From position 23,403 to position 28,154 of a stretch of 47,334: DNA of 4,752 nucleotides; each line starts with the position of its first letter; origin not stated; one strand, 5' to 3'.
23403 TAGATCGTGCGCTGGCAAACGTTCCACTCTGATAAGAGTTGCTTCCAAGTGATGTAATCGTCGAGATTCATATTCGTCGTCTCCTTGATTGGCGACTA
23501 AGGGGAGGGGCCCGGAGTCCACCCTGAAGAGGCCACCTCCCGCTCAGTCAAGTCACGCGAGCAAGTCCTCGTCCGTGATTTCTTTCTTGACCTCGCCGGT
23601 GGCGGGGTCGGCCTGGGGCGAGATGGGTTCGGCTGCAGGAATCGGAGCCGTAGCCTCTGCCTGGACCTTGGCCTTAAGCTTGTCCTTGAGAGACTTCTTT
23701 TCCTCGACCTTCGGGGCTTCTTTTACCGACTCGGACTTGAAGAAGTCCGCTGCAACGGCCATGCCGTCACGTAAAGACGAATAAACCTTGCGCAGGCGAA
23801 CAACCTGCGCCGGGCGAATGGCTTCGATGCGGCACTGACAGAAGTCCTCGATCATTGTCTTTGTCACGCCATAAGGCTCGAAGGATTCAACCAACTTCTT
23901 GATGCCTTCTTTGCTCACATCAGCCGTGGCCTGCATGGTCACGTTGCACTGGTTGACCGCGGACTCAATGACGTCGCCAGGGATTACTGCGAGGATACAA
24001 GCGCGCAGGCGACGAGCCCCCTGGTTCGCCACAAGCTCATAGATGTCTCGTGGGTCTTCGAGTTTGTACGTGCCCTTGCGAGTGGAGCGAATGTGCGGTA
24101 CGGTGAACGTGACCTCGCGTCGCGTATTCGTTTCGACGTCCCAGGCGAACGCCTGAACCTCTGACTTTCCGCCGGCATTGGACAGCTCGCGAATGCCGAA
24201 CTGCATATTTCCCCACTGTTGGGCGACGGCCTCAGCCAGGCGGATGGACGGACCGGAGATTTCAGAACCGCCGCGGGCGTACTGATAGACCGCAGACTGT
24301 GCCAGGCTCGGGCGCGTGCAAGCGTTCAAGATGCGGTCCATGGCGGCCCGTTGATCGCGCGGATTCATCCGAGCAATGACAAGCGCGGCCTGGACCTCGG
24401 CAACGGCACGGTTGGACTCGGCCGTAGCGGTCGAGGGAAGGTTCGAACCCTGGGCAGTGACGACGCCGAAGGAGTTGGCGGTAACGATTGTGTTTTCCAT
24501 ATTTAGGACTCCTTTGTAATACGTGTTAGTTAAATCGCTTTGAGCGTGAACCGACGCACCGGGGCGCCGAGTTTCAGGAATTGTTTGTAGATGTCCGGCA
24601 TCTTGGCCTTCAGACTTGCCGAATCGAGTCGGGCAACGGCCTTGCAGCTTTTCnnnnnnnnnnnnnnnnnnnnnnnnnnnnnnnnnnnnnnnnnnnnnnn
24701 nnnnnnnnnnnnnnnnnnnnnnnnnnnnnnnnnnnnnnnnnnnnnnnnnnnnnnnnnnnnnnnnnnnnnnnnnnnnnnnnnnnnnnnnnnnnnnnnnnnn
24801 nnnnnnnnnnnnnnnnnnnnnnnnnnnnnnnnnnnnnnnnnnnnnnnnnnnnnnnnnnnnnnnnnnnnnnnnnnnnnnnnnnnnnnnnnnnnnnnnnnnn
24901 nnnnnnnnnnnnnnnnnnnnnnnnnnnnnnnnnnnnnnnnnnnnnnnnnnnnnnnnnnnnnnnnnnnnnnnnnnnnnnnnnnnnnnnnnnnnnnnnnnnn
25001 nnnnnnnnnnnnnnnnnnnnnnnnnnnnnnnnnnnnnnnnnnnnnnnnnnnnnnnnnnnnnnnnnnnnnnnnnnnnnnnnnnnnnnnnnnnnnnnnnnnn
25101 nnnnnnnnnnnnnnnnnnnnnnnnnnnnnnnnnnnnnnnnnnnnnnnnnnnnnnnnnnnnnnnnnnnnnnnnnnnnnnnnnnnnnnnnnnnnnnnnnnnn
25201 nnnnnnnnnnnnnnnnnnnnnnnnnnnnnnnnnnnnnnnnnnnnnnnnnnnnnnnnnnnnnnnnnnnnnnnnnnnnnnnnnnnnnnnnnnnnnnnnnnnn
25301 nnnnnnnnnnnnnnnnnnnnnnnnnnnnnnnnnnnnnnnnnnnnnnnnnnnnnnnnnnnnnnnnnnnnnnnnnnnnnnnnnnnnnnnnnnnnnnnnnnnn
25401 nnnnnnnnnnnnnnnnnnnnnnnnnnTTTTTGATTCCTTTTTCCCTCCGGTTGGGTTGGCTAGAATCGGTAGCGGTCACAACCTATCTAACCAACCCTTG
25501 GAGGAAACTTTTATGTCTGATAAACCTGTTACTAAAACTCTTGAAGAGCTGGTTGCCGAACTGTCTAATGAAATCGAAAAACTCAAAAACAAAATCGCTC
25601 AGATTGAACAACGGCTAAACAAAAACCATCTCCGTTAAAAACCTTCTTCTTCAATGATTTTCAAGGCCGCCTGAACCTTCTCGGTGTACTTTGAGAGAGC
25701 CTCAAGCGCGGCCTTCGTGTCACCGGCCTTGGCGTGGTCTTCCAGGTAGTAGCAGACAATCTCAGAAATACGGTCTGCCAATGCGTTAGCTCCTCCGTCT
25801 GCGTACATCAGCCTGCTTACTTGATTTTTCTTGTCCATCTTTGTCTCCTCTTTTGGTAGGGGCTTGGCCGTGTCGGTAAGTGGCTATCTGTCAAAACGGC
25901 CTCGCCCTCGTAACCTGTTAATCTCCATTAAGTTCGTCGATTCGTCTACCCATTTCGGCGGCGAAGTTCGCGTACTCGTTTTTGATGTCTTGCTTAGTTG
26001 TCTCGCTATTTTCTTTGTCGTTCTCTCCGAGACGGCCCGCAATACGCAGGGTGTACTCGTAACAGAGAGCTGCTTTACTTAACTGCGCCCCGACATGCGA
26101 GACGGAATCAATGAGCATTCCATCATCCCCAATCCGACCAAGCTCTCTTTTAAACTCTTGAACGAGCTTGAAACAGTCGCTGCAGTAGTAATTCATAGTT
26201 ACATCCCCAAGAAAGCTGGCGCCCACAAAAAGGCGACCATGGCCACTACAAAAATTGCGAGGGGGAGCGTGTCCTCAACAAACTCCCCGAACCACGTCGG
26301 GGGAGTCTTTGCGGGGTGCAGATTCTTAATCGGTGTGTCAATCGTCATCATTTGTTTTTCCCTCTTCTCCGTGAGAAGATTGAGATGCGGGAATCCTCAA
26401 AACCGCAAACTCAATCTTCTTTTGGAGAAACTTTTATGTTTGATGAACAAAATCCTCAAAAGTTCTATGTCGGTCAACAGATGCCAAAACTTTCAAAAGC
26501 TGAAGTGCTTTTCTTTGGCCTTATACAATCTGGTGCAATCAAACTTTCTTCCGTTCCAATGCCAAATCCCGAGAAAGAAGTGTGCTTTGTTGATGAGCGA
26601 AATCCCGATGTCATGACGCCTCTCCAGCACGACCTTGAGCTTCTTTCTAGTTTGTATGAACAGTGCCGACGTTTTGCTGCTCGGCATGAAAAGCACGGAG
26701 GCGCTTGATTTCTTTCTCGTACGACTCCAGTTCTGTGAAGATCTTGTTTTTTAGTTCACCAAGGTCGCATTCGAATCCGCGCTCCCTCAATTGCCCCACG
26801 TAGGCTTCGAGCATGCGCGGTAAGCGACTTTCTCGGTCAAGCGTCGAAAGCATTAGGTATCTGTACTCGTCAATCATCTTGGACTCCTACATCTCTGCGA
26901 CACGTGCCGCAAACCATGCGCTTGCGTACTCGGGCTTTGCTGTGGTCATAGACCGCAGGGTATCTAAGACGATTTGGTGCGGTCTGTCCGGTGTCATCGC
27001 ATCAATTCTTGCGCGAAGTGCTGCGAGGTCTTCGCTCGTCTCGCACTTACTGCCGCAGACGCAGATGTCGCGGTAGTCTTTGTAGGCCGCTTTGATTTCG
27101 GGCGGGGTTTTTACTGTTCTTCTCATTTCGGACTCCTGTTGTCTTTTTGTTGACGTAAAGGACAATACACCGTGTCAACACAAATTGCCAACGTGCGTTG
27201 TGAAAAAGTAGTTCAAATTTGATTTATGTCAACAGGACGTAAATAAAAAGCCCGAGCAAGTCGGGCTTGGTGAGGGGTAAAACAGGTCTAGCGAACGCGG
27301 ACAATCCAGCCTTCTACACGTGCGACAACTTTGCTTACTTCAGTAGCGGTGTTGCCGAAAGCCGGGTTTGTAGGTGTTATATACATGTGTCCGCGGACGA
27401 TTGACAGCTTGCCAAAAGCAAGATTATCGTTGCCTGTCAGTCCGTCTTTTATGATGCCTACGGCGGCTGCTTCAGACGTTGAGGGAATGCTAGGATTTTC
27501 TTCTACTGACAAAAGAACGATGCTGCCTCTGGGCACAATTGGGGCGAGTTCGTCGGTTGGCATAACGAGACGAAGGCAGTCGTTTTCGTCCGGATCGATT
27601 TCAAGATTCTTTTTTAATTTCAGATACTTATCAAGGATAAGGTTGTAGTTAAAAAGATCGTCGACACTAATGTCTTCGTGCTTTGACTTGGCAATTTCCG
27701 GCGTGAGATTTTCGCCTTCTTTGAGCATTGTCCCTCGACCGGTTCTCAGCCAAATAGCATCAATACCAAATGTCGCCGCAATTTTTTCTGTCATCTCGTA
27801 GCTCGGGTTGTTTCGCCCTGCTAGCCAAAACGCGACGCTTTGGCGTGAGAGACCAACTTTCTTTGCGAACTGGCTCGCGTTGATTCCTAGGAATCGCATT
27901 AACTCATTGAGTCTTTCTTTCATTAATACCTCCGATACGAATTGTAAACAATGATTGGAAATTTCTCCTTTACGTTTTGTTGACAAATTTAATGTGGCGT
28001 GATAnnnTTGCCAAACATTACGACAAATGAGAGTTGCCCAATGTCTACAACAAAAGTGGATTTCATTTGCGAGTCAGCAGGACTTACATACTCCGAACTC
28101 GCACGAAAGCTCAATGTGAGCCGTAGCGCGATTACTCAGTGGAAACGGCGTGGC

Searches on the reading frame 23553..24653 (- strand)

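Call 29: search_protein_families(library=ncbifam, proteins=[window:23553-24653:-], max_evalue=0.00001)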
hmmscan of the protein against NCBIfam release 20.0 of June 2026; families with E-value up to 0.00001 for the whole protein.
window:23553-24653:- (366 aa): 0 families

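Call 33: search_protein_families(library=phrogs, proteins=[window:23553-24653:-], max_evalue=0.00001)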
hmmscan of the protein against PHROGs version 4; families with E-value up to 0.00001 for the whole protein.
window:23553-24653:- (366 aa): 1 family
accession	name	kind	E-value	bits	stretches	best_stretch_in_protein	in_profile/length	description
phrog_3657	-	unknown function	3.8e-98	329.1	1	73-332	20-279/289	-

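Call 49: search_protein_families(library=pfam, proteins=[window:23553-24653:-], max_evalue=0.001)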
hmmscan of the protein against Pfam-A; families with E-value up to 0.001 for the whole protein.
window:23553-24653:- (366 aa): 0 families

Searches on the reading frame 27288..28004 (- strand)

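Call 33: search_protein_families(library=phrogs, proteins=[window:27288-28004:-], max_evalue=0.00001)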
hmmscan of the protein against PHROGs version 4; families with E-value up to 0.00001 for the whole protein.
window:27288-28004:- (238 aa): 6 families
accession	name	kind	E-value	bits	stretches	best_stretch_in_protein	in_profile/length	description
phrog_2328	-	transcription regulation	5.2e-14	53.1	1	28-95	16-83/128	transcriptional repressor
phrog_8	-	transcription regulation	1.7e-12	48.5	1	29-115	78-242/346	transcriptional regulator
phrog_4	-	transcription regulation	3.3e-12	47.1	1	28-216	137-315/400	transcriptional repressor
phrog_2967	-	transcription regulation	3.5e-10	40.8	1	27-109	10-78/225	transcriptional regulator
phrog_3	-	transcription regulation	2.8e-08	34.9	1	26-102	87-163/430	transcriptional repressor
phrog_2439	-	transcription regulation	2.2e-07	31.1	1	29-83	9-63/367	transcriptional regulator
